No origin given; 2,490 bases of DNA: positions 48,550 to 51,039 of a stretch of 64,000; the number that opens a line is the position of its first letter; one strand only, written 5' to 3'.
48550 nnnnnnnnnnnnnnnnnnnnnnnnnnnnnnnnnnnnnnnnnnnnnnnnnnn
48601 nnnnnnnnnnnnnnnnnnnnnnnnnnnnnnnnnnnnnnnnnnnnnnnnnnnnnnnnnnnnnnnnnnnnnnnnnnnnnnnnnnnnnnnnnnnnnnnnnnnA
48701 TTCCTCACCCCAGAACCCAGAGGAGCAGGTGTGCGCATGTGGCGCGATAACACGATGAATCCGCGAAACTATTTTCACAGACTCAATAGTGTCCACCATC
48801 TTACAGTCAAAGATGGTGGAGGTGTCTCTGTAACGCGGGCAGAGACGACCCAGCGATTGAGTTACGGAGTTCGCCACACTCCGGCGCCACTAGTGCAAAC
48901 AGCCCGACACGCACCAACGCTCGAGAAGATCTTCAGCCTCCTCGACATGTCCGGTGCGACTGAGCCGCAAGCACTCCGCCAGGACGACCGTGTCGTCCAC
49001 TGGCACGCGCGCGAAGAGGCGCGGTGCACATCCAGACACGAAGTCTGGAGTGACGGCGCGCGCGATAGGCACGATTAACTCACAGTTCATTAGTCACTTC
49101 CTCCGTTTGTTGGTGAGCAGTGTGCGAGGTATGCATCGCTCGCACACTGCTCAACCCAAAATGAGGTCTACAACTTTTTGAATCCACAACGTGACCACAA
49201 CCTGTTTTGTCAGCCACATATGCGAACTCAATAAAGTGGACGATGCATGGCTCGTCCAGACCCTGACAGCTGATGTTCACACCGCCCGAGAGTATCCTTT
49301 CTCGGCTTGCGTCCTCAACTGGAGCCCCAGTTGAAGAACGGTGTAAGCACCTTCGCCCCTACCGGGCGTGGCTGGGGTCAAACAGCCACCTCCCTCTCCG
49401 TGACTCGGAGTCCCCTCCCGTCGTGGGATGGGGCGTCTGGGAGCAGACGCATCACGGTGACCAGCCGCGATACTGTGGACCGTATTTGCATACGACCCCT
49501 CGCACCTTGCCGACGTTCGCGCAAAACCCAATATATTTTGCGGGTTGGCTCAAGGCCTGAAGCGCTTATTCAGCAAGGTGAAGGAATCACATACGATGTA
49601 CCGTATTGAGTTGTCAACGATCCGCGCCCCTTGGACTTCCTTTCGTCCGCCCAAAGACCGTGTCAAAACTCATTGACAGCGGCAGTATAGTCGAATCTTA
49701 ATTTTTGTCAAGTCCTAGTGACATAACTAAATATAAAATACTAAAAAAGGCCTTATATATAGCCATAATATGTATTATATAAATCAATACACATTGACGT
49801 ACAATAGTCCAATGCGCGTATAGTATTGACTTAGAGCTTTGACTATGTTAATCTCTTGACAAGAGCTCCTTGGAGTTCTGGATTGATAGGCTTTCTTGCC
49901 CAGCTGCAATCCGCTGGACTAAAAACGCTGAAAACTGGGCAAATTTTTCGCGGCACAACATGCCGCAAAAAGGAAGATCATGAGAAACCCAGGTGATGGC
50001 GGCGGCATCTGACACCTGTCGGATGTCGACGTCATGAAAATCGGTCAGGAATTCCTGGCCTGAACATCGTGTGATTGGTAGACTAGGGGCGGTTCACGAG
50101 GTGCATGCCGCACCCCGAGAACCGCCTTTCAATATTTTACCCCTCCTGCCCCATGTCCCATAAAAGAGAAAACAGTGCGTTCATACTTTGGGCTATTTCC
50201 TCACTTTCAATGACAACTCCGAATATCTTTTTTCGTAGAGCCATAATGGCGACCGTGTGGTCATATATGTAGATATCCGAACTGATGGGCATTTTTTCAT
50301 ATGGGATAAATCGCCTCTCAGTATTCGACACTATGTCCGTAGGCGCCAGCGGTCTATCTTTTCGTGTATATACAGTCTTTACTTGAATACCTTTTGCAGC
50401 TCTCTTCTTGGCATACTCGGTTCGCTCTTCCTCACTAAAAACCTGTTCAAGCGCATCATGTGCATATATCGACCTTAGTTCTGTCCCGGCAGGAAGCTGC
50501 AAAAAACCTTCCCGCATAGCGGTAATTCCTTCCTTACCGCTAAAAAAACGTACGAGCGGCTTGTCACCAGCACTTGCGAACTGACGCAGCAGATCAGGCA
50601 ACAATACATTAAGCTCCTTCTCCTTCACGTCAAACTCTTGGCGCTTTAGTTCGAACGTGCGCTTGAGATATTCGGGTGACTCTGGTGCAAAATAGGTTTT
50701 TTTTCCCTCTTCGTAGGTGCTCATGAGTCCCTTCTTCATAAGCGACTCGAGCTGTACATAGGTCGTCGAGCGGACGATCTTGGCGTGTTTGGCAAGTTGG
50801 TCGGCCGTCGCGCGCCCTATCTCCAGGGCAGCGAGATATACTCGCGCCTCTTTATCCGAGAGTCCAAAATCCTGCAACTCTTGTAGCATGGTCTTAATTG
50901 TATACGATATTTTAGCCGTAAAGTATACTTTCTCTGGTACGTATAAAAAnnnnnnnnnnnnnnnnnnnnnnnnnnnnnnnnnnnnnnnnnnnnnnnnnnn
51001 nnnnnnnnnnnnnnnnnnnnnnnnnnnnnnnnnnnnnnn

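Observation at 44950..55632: Three TrmB-family regulator paralogs within 10 kb, each with a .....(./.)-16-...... promoter placed 6-8 nt from the ATG and TGTCA/TGACA operator palindromes. They flank lower-GC genes of unknown function.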

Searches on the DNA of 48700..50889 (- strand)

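Call 32: search_rna_families(source=window, start=48700, end=50140, threshold=evalue, max_evalue=1, show_alignments=2)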
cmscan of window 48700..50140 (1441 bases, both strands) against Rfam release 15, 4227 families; matches with E-value up to 1: 4.
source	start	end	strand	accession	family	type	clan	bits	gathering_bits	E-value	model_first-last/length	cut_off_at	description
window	49099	49170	+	RF00911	mir-672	Gene; miRNA;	-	23.9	97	0.05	1-81/81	no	mir-672 microRNA precursor family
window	49096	49167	-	RF00911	mir-672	Gene; miRNA;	-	20.6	97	0.4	1-81/81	no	mir-672 microRNA precursor family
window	49107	49163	+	RF03644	mir-2064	Gene; miRNA;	-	18.8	100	0.62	1-70/70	no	mir-2064 microRNA precursor family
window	48937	48993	-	RF02946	cow-rumen-1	Gene; sRNA;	-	17.3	53.4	0.75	1-61/61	no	cow-rumen-1 RNA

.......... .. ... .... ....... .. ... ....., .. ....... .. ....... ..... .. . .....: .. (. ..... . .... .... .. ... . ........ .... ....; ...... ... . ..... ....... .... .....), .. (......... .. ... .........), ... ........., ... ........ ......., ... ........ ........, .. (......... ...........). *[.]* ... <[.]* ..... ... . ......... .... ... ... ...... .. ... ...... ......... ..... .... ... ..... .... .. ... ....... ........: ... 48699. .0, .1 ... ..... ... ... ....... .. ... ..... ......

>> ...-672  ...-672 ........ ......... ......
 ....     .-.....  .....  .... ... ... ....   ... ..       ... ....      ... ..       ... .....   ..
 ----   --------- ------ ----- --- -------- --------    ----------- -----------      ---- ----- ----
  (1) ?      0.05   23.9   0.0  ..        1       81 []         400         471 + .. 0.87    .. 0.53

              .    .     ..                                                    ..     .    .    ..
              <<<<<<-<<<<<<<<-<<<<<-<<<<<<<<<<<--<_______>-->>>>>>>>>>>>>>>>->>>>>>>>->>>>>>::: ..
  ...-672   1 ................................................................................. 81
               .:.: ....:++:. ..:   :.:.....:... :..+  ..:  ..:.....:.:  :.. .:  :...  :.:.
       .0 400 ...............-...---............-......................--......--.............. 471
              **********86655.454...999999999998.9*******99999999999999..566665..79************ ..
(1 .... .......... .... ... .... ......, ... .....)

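Call 56: search_dna_similar(query=window:48700-50136:-, collection=phages, mode=distant, max_rows=8)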
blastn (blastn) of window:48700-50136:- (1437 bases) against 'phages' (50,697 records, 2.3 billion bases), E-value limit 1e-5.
No match.
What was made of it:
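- Tried and rejected: There is no blastn match in 50,697 phage records (call 56).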

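Call 65: search_rna_families(sources=[L089, L093, L094, L098, L104, L111, L118, L121, L136, L138, L142, L146, L164, L152], threshold=gathering)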
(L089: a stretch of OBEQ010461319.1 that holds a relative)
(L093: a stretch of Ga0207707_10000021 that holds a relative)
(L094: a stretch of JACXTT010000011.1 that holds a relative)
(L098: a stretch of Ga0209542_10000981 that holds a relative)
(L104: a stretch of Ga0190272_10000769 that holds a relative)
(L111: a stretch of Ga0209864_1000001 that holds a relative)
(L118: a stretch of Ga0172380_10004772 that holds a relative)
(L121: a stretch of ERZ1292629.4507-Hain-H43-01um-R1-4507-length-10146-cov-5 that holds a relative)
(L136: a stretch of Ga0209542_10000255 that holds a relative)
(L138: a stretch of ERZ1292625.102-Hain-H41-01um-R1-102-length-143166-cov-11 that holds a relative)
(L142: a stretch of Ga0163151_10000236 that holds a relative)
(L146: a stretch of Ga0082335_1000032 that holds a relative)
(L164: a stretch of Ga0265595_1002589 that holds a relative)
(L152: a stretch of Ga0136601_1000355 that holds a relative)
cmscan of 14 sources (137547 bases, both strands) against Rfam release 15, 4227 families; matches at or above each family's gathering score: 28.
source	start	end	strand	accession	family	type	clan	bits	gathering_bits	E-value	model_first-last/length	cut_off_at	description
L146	7240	7310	-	RF00005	tRNA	Gene; tRNA;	CL00001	76.3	29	1.2e-14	1-71/71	no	tRNA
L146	10592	10662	-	RF00005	tRNA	Gene; tRNA;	CL00001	75.3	29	2.4e-14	1-71/71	no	tRNA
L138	522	594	-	RF00005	tRNA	Gene; tRNA;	CL00001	74.6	29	3.5e-14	1-71/71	no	tRNA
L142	3416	3486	+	RF00005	tRNA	Gene; tRNA;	CL00001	70.9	29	3.8e-13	1-71/71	no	tRNA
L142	1275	1345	+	RF00005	tRNA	Gene; tRNA;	CL00001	69.5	29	9.2e-13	1-71/71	no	tRNA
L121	2965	3035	-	RF00005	tRNA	Gene; tRNA;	CL00001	68.8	29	1.4e-12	1-71/71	no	tRNA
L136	655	727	+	RF00005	tRNA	Gene; tRNA;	CL00001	66.9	29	4.9e-12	1-71/71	no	tRNA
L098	7363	7434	-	RF00005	tRNA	Gene; tRNA;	CL00001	66.6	29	5.7e-12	1-71/71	no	tRNA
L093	2860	2930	-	RF00005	tRNA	Gene; tRNA;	CL00001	65.7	29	1e-11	1-71/71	no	tRNA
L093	2980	3051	-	RF00005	tRNA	Gene; tRNA;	CL00001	65.2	29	1.4e-11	1-71/71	no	tRNA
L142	934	1005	+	RF00005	tRNA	Gene; tRNA;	CL00001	64.6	29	2e-11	1-71/71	no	tRNA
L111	1921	1991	+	RF00005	tRNA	Gene; tRNA;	CL00001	64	29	3e-11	1-71/71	no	tRNA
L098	1118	1188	-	RF00005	tRNA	Gene; tRNA;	CL00001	62.6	29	7.3e-11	1-71/71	no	tRNA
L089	2031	2101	-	RF00005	tRNA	Gene; tRNA;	CL00001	62.3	29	8.7e-11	1-71/71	no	tRNA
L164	4243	4315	+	RF00005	tRNA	Gene; tRNA;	CL00001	62.3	29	9e-11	1-71/71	no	tRNA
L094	8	78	+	RF00005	tRNA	Gene; tRNA;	CL00001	61.9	29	1.1e-10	1-71/71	no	tRNA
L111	3208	3278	-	RF00005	tRNA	Gene; tRNA;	CL00001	61.8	29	1.2e-10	1-71/71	no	tRNA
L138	7763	7834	+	RF00005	tRNA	Gene; tRNA;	CL00001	61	29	2e-10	1-71/71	no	tRNA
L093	2040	2110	-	RF00005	tRNA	Gene; tRNA;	CL00001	60.7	29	2.5e-10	1-71/71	no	tRNA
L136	6725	6796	+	RF00005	tRNA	Gene; tRNA;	CL00001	59.8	29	4.3e-10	1-71/71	no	tRNA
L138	6650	6721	+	RF00005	tRNA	Gene; tRNA;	CL00001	59.8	29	4.3e-10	1-71/71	no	tRNA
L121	3083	3154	-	RF00005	tRNA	Gene; tRNA;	CL00001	59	29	7.1e-10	1-71/71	no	tRNA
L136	7728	7799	+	RF00005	tRNA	Gene; tRNA;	CL00001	58.8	29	8.1e-10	1-71/71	no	tRNA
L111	1446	1517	+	RF00005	tRNA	Gene; tRNA;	CL00001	58.3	29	1.1e-09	1-71/71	no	tRNA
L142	2175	2245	+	RF00005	tRNA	Gene; tRNA;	CL00001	57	29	2.5e-09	1-71/71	no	tRNA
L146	9513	9583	-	RF00005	tRNA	Gene; tRNA;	CL00001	56.3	29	4.1e-09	1-71/71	no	tRNA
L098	2794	2864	-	RF00005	tRNA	Gene; tRNA;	CL00001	55.7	29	5.9e-09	1-71/71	no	tRNA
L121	2211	2281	+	RF00005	tRNA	Gene; tRNA;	CL00001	51.5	29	8.2e-08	1-71/71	no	tRNA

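Call 69: search_rna_families(sources=[L121, L110, L126, L122, L129, L133, L128, L125, L120], threshold=evalue, max_evalue=0.5)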
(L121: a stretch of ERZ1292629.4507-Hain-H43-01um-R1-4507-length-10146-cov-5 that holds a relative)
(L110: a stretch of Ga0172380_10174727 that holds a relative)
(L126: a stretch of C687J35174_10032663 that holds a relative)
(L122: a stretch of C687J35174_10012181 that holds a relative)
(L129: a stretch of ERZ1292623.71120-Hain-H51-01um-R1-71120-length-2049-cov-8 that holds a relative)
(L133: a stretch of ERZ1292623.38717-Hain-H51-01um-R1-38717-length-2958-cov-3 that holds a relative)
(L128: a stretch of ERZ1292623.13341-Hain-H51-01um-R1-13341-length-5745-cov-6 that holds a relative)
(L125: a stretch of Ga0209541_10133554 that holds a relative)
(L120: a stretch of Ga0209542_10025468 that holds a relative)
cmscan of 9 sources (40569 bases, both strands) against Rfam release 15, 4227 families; matches with E-value up to 0.5: 6.
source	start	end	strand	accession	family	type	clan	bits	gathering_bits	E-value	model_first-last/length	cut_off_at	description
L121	2965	3035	-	RF00005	tRNA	Gene; tRNA;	CL00001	68.8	29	4.1e-13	1-71/71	no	tRNA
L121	3083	3154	-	RF00005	tRNA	Gene; tRNA;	CL00001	59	29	2.1e-10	1-71/71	no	tRNA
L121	2211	2281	+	RF00005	tRNA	Gene; tRNA;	CL00001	51.5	29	2.4e-08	1-71/71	no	tRNA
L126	2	50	-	RF04351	Plastid-psbl-rps4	Cis-reg;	-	30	68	0.018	1-53/53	no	Plastid-psbl-rps4 3UTR RNA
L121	2964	3035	+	RF04354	Plastid-ycf2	Cis-reg;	-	27.9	65.7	0.085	1-75/75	no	Plastid-ycf2 5UTR RNA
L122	5661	5704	-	RF03189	mir-1175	Gene; miRNA;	-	25.4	51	0.1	1-72/72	no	mir-1175 microRNA precursor family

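Call 78: build_rna_model(alignment_id=A6)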
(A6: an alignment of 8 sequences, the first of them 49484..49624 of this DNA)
Model R1 built from alignment A6 (8 sequences, 170 columns); structure: RNAalifold consensus.
model positions 156; base pairs 35; branch points 0; effective number of sequences 3.07; information 0.59 bits per position. Calibrated on 0.2 Mb of random sequence (short: E-values are rough).
structure used (alignment columns):
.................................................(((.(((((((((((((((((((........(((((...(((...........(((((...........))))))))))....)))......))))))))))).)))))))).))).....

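Call 80: search_with_rna_model(model_id=R1, sources=[window, L086, L087, L089, L090, L091, L092, L093, L094, L095, L096, L097, L098, L099, L100, L101, L102, L103, L104, L105, L106, L107, L108, L109, L110, L111, L112, L113, L114, L115, L116, L117, L118, L119, L120, L121, L122, L123, L124, L125, L126, L127, L128, L129, L130, L131, L132, L133, L134, L135, L136, L137, L138, L139, L140, L141, L142, L143, L144, L145, L146, L147, L148, L149, L150, L151, L152, L153, L154, L155, L156, L157, L158, L159, L160, L161, L162, L163, L164, L165, L166, L167, L168], max_evalue=1, make_alignment=true)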
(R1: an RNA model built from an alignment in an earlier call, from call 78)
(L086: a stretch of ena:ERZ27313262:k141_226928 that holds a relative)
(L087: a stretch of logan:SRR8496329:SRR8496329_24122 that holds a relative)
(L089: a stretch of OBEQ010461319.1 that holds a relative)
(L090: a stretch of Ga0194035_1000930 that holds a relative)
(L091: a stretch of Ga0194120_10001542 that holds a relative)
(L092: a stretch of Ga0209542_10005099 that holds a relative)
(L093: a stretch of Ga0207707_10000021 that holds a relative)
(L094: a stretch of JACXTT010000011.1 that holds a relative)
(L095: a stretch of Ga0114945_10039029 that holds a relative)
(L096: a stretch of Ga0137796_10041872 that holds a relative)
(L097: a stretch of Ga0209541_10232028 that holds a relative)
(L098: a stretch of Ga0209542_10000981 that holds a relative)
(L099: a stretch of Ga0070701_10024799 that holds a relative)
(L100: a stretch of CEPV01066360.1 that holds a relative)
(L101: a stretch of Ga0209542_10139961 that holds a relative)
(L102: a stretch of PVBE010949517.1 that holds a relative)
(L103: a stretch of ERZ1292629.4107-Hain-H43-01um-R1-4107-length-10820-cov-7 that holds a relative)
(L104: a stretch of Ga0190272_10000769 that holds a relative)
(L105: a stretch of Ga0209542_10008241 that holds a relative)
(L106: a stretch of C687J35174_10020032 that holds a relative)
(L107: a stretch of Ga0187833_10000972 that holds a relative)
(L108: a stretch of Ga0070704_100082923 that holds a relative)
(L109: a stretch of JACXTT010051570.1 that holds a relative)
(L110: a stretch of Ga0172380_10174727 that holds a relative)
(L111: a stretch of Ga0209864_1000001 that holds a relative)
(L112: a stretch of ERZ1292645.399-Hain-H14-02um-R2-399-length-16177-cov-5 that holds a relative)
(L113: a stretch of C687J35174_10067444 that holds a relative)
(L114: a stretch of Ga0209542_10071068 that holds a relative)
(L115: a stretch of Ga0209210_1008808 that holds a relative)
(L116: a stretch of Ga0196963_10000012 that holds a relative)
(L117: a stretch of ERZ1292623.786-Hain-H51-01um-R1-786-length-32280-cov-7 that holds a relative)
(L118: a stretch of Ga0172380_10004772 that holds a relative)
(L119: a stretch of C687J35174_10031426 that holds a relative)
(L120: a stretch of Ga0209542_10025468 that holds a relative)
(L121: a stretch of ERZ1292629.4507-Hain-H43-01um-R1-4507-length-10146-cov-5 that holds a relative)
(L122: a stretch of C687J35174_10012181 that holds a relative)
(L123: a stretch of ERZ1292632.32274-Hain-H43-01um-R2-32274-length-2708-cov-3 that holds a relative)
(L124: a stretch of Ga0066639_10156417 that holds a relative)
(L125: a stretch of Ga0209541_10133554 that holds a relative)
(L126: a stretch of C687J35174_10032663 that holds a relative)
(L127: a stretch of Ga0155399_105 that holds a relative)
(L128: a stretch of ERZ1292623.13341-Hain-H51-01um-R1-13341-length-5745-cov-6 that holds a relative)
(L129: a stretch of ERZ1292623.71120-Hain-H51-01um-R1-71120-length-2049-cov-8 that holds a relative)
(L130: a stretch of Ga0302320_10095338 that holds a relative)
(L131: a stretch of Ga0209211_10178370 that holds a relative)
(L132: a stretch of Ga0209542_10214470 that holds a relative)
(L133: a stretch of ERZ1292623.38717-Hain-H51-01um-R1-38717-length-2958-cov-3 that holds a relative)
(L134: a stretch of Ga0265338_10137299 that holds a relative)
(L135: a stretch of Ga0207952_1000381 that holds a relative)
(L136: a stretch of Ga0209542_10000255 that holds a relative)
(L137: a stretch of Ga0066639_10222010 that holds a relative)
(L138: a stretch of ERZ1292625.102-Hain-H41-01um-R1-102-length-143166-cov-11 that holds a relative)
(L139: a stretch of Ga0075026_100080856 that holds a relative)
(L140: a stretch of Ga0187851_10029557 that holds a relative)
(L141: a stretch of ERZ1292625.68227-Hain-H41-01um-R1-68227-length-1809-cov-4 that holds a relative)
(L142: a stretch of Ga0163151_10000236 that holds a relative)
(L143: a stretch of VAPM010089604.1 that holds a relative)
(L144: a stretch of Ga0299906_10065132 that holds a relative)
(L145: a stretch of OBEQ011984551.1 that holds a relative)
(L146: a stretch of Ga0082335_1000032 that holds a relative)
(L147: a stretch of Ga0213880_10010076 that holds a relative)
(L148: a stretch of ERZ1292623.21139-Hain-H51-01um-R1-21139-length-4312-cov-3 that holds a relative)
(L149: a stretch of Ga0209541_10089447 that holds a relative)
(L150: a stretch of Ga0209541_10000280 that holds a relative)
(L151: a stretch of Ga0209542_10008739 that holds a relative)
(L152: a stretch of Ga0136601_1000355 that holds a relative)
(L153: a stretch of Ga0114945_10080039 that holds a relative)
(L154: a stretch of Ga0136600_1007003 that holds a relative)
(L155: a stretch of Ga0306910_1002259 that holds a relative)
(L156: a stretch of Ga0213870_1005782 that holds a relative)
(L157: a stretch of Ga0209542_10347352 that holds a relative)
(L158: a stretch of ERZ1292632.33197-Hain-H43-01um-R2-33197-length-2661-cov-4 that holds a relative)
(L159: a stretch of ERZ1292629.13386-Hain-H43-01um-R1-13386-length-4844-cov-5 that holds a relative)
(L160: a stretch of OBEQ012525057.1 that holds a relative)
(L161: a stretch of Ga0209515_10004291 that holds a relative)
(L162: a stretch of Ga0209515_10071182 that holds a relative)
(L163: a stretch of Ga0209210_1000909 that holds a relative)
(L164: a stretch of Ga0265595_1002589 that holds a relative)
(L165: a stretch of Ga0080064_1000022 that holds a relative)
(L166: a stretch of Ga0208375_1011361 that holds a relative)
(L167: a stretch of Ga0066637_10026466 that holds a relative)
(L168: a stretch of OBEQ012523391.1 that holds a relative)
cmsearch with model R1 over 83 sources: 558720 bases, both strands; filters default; matches with E-value up to 1: 17.
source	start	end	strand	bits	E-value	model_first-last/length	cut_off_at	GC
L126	3494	3646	+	141.4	1.5e-28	1-156/156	no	0.52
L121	6276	6430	+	135.5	3.1e-27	1-156/156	no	0.54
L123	1829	1983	+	135.5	3.1e-27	1-156/156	no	0.54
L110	1340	1493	+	132.2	1.7e-26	1-156/156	no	0.53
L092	6262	6410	+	122.8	2.1e-24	1-156/156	no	0.52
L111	6263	6415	+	119.8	9.3e-24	1-156/156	no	0.39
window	49484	49624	-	114.7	1.3e-22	1-156/156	no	0.5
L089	6251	6406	+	113.4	2.5e-22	1-156/156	no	0.54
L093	6235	6382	+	112.7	3.6e-22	1-156/156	no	0.47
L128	2029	2193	+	112.1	5e-22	1-156/156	no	0.52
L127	6304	6405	+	77.6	2.3e-14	1-104/156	3'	0.47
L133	2598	2729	+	26.7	0.0048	1-156/156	no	0.45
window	43333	43467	-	22.1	0.05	1-156/156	no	0.52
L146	6292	6435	+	22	0.052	1-156/156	no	0.53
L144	1562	1664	+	21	0.086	43-150/156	no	0.67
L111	6296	6451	-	18.3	0.34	1-156/156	no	0.41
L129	1440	1573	+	16.7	0.78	1-156/156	no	0.48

Alignment A7: 17 matches aligned to the model, 218 columns, each read 5' to 3' on its own strand. Consensus structure (alignment columns), stored with it:
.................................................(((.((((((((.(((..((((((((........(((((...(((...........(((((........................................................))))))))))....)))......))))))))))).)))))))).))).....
